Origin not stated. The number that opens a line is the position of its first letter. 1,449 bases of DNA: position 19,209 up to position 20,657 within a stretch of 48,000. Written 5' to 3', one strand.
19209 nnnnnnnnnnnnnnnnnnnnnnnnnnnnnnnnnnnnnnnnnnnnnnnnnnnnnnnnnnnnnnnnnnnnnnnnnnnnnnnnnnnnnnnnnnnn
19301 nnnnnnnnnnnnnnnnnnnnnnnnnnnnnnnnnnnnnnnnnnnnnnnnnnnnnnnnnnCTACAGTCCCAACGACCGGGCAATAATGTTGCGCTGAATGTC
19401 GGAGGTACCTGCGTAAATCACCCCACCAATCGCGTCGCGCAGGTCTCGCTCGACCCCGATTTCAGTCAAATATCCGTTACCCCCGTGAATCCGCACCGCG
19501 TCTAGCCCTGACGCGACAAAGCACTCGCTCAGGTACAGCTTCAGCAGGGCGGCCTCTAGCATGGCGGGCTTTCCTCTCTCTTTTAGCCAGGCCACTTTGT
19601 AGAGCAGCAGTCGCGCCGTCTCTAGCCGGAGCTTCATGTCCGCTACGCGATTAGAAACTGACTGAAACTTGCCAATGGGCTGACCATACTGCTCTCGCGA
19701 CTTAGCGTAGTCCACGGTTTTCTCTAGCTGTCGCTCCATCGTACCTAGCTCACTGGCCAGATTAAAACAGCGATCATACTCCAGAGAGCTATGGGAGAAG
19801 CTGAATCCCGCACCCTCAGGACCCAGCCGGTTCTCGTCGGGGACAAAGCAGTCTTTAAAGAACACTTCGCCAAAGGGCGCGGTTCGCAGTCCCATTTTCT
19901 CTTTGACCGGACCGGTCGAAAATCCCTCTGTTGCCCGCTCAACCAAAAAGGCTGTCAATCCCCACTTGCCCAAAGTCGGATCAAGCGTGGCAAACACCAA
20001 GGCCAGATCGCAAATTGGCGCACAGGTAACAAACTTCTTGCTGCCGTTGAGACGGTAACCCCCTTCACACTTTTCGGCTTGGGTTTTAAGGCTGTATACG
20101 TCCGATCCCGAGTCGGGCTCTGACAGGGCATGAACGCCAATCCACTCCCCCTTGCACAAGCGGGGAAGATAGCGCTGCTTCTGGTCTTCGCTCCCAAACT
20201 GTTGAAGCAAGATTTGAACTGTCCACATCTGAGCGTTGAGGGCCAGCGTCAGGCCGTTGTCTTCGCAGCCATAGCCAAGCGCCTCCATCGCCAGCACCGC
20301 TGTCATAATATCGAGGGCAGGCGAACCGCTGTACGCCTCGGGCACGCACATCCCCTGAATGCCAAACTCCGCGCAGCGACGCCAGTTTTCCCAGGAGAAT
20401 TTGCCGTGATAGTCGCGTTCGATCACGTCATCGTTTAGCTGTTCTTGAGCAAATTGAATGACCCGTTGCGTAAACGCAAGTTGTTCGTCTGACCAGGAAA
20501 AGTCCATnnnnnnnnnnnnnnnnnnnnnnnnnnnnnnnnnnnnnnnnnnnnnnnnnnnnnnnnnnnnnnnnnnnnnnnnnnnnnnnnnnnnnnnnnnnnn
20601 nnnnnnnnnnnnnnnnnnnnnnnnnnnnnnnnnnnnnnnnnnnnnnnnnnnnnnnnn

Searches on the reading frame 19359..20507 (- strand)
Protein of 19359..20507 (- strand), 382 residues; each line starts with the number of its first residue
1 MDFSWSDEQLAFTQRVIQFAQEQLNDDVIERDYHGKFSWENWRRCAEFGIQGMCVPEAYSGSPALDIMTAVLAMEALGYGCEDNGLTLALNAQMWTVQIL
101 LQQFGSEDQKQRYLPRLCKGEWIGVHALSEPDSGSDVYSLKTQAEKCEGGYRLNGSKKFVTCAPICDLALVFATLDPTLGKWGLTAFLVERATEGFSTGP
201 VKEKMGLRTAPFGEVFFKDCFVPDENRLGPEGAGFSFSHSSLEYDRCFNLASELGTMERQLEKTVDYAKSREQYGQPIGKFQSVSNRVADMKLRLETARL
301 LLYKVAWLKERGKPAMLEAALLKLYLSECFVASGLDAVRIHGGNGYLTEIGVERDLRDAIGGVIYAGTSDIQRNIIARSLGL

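Call 5: search_protein_families(library=pfam, proteins=[window:19359-20507:-], max_evalue=0.01)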
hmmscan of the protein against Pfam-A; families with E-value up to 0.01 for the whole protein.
window:19359-20507:- (382 aa): 4 families
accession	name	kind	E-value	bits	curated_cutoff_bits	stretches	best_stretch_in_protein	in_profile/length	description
PF00441.29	Acyl-CoA_dh_1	-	1.7e-39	135.8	22.4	1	232-380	1-149/150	Acyl-CoA dehydrogenase, C-terminal domain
PF02771.21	Acyl-CoA_dh_N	-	1e-24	87.5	22.9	1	6-121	1-113/113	Acyl-CoA dehydrogenase, N-terminal domain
PF02770.24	Acyl-CoA_dh_M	-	1.4e-24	86.5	33.3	1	127-220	3-97/97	Acyl-CoA dehydrogenase, middle domain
PF08028.16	Acyl-CoA_dh_2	-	2.1e-12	47.9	22.7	1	253-368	7-132/134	Acyl-CoA dehydrogenase, C-terminal domain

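Call 35: search_protein_families(library=ncbifam, proteins=[window:19359-20507:-], max_evalue=0.001)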
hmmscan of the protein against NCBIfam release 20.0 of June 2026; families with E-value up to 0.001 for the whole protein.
window:19359-20507:- (382 aa): 22 families
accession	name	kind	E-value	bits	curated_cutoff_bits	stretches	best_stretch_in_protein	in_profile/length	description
NF053553.1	prodigi_MBC_PigA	equivalog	7.7e-123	410.4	500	1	1-382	1-381/381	prodigiosin MBC biosynthesis dehydrogenase PigA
NF045652.1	ProlPCPDhRedW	equivalog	2.3e-108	362.4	650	1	11-382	6-375/376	L-prolyl-[peptidyl-carrier protein] dehydrogenase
NF042972.1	AcrlCoAredClosAcrC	equivalog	4.6e-88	295.4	640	1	1-379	1-375/378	acryloyl-CoA reductase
NF045552.1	GlutCoADH_Des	equivalog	4.9e-66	223.5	470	1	1-378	1-377/387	glutaryl-CoA dehydrogenase Acd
NF058590.1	AcCoDHFadEBacil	equivalog_domain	3.9e-62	210.6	600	1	5-378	21-408/586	acyl-CoA dehydrogenase FadE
NF042439.1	SulpropCoADesulf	equivalog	5.9e-62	209.6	600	1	14-379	2-369/379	3-sulfinopropanoyl-CoA desulfinase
NF008997.0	PRK12341.1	equivalog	2.2e-57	194.9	537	1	1-379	1-375/382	acyl-CoA dehydrogenase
NF043006.1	CyhCrbnylCoADH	equivalog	6.6e-56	189.9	650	1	10-379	9-374/380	cyclohexane-1-carbonyl-CoA dehydrogenase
TIGR03207.1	cyc_hxne_CoA_dh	equivalog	5.4e-46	157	575.35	1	6-379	2-370/372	cyclohexanecarboxyl-CoA dehydrogenase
NF002885.1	PRK03354.1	equivalog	1.6e-39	136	540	1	1-372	1-365/378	crotonobetainyl-CoA dehydrogenase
NF052270.1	Staph_DH_FadE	equivalog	7.9e-39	133.5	600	1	103-380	119-393/400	acyl-CoA dehydrogenase FadE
NF007000.1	PRK09463.1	subfamily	5.5e-30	104.3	600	1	6-345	44-397/726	acyl-CoA dehydrogenase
TIGR03204.1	pimC_large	equivalog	1.4e-28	99.9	623.85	1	2-306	1-302/395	pimeloyl-CoA dehydrogenase large subunit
NF009586.0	PRK13026.1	subfamily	1.1e-24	86.8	608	1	8-346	81-433/777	acyl-CoA dehydrogenase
TIGR03203.1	pimD_small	equivalog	4.6e-24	85.2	652.7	1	33-350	34-346/378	pimeloyl-CoA dehydrogenase small subunit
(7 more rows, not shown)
